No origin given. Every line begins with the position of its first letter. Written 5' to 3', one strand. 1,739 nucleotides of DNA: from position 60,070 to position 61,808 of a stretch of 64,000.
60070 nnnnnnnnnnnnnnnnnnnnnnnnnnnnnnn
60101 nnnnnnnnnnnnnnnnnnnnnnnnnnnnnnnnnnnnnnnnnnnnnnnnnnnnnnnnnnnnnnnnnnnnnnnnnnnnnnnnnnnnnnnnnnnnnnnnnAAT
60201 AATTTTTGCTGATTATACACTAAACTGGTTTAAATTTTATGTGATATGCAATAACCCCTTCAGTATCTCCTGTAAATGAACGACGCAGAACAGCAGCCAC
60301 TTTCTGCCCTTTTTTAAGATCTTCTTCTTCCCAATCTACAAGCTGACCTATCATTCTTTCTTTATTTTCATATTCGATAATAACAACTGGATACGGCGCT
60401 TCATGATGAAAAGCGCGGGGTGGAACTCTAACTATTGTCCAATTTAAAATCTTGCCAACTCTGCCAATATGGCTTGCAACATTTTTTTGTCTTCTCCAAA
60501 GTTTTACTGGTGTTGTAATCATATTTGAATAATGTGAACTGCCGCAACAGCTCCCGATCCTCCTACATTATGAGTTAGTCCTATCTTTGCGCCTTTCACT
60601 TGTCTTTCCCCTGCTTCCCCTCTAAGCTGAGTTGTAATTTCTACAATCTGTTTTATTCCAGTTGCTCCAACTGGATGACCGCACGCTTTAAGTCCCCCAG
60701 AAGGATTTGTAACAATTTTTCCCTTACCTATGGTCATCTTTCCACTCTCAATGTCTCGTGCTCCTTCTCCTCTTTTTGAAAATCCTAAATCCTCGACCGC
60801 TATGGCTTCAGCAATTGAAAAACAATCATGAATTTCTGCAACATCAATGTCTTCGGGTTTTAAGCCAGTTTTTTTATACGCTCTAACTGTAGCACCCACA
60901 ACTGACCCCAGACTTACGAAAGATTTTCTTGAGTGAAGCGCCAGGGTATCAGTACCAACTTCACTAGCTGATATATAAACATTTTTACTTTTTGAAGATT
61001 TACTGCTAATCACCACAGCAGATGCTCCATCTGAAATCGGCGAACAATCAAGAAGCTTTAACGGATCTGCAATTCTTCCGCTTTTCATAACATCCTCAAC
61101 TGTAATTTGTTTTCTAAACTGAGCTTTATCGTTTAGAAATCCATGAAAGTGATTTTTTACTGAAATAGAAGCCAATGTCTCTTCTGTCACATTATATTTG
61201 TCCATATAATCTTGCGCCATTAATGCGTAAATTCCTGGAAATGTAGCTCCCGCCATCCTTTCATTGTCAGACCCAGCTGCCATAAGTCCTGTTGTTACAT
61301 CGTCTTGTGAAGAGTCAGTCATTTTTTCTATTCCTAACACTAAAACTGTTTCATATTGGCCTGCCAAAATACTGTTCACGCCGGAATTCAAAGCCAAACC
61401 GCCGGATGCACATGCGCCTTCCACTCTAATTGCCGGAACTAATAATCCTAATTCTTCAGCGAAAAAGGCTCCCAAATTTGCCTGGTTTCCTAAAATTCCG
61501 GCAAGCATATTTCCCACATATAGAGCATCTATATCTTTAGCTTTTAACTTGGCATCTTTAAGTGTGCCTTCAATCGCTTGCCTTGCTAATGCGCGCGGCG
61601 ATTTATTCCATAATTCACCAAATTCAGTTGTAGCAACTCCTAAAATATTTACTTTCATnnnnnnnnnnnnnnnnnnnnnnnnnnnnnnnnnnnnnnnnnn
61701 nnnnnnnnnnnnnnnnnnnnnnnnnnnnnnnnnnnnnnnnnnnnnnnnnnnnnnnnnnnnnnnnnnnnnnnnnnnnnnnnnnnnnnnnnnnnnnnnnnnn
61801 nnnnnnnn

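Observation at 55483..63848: Complete mevalonate-pathway operon of archaeal character in a bacterial genome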

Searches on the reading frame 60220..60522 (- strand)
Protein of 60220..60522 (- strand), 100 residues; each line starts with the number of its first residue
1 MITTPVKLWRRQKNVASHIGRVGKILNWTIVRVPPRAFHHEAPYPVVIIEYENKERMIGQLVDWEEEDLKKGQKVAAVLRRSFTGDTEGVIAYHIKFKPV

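Call 3: search_protein_families(library=pfam, proteins=[window:60220-60522:-], max_evalue=0.01)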
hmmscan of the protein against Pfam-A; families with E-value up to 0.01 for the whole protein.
window:60220-60522:- (100 aa): 1 family
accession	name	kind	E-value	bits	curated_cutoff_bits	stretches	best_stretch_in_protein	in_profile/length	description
PF01796.24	OB_ChsH2_C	-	1.4e-12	47.8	27.1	1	19-80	4-65/65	ChsH2, C-terminal OB-fold domain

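Call 4: search_protein_families(library=ncbifam, proteins=[window:60220-60522:-], max_evalue=0.001)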
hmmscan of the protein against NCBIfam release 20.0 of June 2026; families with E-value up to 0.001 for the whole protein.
window:60220-60522:- (100 aa): 0 families

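Call 41: search_solved_structures(query=window:60220-60522:-, max_evalue=1, show_alignments=2)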
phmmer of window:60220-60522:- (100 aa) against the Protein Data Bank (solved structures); distinct sequences matched with E-value up to 1: 2.
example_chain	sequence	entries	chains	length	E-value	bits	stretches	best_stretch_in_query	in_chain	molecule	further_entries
6esq_E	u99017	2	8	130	3.9e-08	36.7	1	19-100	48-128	Pfam DUF35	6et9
9myr_B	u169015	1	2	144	0.87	13.1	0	18-79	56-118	Acyl dehydratase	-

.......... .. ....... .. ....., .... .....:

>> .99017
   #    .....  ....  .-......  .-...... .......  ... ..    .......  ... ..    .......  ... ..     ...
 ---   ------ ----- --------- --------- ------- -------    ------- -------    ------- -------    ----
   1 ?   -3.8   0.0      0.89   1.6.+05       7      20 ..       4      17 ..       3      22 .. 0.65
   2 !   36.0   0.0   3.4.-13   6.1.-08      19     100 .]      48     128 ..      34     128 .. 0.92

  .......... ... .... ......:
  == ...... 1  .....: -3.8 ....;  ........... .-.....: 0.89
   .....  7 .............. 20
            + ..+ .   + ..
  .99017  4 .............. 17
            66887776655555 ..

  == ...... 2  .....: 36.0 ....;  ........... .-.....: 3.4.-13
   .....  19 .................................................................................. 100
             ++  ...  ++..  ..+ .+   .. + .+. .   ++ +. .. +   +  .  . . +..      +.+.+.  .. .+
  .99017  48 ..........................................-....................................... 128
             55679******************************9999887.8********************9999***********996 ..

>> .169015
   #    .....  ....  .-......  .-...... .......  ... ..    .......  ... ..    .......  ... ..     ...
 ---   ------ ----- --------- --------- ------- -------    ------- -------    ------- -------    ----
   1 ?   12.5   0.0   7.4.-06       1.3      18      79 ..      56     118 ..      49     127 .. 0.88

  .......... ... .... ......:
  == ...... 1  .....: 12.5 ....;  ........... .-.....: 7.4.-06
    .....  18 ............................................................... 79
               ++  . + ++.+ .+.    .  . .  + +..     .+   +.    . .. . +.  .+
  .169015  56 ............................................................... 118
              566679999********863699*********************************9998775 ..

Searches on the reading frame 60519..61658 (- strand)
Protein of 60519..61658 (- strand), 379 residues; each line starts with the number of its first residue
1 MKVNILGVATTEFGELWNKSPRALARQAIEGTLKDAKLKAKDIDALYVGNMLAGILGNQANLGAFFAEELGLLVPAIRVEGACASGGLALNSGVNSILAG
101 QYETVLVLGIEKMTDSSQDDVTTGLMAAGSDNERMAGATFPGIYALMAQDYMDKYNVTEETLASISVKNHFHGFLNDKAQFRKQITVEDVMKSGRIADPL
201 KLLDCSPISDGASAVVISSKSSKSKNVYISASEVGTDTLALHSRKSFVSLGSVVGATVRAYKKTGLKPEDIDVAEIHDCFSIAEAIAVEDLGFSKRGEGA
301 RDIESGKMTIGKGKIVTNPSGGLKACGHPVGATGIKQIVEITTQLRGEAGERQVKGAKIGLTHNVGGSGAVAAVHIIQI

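Call 3: search_protein_families(library=pfam, proteins=[window:60519-61658:-], max_evalue=0.01)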
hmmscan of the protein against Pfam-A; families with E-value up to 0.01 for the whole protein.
window:60519-61658:- (379 aa): 6 families
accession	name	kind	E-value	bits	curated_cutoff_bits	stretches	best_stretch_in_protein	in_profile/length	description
PF22691.2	Thiolase_C_1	-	1.1e-40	139.1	28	1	236-377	4-142/144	Thiolase C-terminal domain-like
PF00108.29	Thiolase_N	-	1.1e-30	107.4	26.4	1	5-220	3-259/260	Thiolase, N-terminal domain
PF02803.24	Thiolase_C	-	2.7e-12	46.8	27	1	255-354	26-106/123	Thiolase, C-terminal domain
PF08545.16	ACP_syn_III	-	7.1e-06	26.3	24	0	80-115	4-39/80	3-Oxoacyl-[acyl-carrier-protein (ACP)] synthase III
PF00109.32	ketoacyl-synt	-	9.8e-06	25.8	20.8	1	63-117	154-208/252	Beta-ketoacyl synthase, N-terminal domain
PF07451.17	SpoVAD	-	2.4e-05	23.7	22.1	1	16-106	46-129/329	Stage V sporulation protein AD (SpoVAD)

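Call 4: search_protein_families(library=ncbifam, proteins=[window:60519-61658:-], max_evalue=0.001)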
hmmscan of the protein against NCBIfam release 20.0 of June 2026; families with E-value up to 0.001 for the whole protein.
window:60519-61658:- (379 aa): 54 families (the best 25 are shown)
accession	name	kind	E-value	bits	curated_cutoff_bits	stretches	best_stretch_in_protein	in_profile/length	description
NF004720.0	PRK06064.1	subfamily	2.5e-140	467.6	420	1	2-378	3-386/389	thiolase domain-containing protein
NF053570.1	AcCoTHIOL_METTL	equivalog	2.7e-132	441.2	600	1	2-377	3-381/385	acetyl-CoA acetyltransferase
NF005704.0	PRK07516.1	subfamily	3.9e-91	305.9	412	1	2-377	3-385/389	thiolase domain-containing protein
NF004810.0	PRK06157.1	equivalog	3.3e-89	299.8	403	1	2-377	8-395/400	acetyl-CoA acetyltransferase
NF009228.0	PRK12578.1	subfamily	3.6e-86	289.2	485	1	1-378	3-386/387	thiolase domain-containing protein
NF006102.0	PRK08256.1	subfamily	2.5e-78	263.9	436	1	2-372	4-386/394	lipid-transfer protein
NF004936.0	PRK06289.1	equivalog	1.9e-70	237.7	375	1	2-378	4-402/405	acetyl-CoA acetyltransferase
NF004715.0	PRK06059.1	equivalog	5.1e-68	229.9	424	2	2-227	5-230/399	lipid-transfer protein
NF004982.0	PRK06365.1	equivalog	4.4e-63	213.8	695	2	18-245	34-266/430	thiolase domain-containing protein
NF053628.1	BnzsclthlBbsBGT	equivalog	3.3e-58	197.4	750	1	2-368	6-371/389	benzoylsuccinyl-CoA thiolase subunit BbsB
NF006180.0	PRK08313.1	subfamily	6.1e-56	189.9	514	1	3-377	6-382/389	thiolase domain-containing protein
NF004811.0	PRK06158.1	subfamily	8.1e-51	173.2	421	1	2-370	9-371/384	acetyl-CoA acetyltransferase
NF006010.0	PRK08142.1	subfamily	1.1e-48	166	462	1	17-371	21-376/388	thiolase domain-containing protein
NF004721.0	PRK06065.1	equivalog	7.1e-47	160.1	455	1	2-356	11-369/393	thiolase domain-containing protein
NF005892.0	PRK07855.1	subfamily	5.6e-39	134.1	469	2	144-358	152-370/390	lipid-transfer protein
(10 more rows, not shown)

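Call 40: search_solved_structures(query=window:60519-61658:-, max_evalue=1e-20, show_alignments=1)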
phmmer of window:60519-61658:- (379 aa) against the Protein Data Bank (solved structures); distinct sequences matched with E-value up to 1e-20: 17.
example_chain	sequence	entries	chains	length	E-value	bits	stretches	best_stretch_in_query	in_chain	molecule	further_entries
6esq_A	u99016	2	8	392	1.2e-91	310.5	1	3-377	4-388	acetoacetyl-CoA thiolase | Acetyl-CoA acetyltransferase thiolase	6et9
7yvy_A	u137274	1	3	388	2.2e-89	303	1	2-377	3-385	Acetyl-CoA acetyltransferase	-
4yzo_A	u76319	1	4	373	2.6e-66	227.2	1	36-375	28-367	Putative acyl-CoA acyltransferase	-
6hsj_A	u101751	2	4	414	1.1e-54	188.9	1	3-373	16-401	SCP2-thiolase (type-1)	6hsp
6hrv_A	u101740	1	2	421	1.2e-54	188.8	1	3-373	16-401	SCP2-thiolase (type-1)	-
7pxp_C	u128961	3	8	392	4.5e-53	183.6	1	3-368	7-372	Benzoylsuccinyl-CoA thiolase subunit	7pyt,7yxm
4bi9_A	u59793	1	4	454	2.3e-46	161.5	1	11-373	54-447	3-KETOACYL-COA THIOLASE, PUTATIVE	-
4bia_A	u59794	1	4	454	5.3e-45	157.1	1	11-373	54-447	3-KETOACYL-COA THIOLASE, PUTATIVE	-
3zbg_A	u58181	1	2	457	1.7e-43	152.1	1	12-377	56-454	3-KETOACYL-COA THIOLASE-LIKE PROTEIN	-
3zbk_A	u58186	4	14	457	3.8e-42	147.7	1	12-377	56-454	3-KETOACYL-COA THIOLASE-LIKE PROTEIN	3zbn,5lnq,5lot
3zbl_A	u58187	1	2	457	5.1e-42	147.3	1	12-377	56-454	3-KETOACYL-COA THIOLASE-LIKE PROTEIN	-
4u4e_A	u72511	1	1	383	4e-31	111.5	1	3-372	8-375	Thiolase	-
9myr_A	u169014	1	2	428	3e-25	92.1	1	144-367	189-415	Nonspecific lipid-transfer protein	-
5m3k_C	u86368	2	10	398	4.3e-25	91.6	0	248-374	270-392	2,4-diacetylphloroglucinol biosynthesis protein PhlC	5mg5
9skh_I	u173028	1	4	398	3.5e-24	88.6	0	252-374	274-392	2,4-diacetylphloroglucinol biosynthesis protein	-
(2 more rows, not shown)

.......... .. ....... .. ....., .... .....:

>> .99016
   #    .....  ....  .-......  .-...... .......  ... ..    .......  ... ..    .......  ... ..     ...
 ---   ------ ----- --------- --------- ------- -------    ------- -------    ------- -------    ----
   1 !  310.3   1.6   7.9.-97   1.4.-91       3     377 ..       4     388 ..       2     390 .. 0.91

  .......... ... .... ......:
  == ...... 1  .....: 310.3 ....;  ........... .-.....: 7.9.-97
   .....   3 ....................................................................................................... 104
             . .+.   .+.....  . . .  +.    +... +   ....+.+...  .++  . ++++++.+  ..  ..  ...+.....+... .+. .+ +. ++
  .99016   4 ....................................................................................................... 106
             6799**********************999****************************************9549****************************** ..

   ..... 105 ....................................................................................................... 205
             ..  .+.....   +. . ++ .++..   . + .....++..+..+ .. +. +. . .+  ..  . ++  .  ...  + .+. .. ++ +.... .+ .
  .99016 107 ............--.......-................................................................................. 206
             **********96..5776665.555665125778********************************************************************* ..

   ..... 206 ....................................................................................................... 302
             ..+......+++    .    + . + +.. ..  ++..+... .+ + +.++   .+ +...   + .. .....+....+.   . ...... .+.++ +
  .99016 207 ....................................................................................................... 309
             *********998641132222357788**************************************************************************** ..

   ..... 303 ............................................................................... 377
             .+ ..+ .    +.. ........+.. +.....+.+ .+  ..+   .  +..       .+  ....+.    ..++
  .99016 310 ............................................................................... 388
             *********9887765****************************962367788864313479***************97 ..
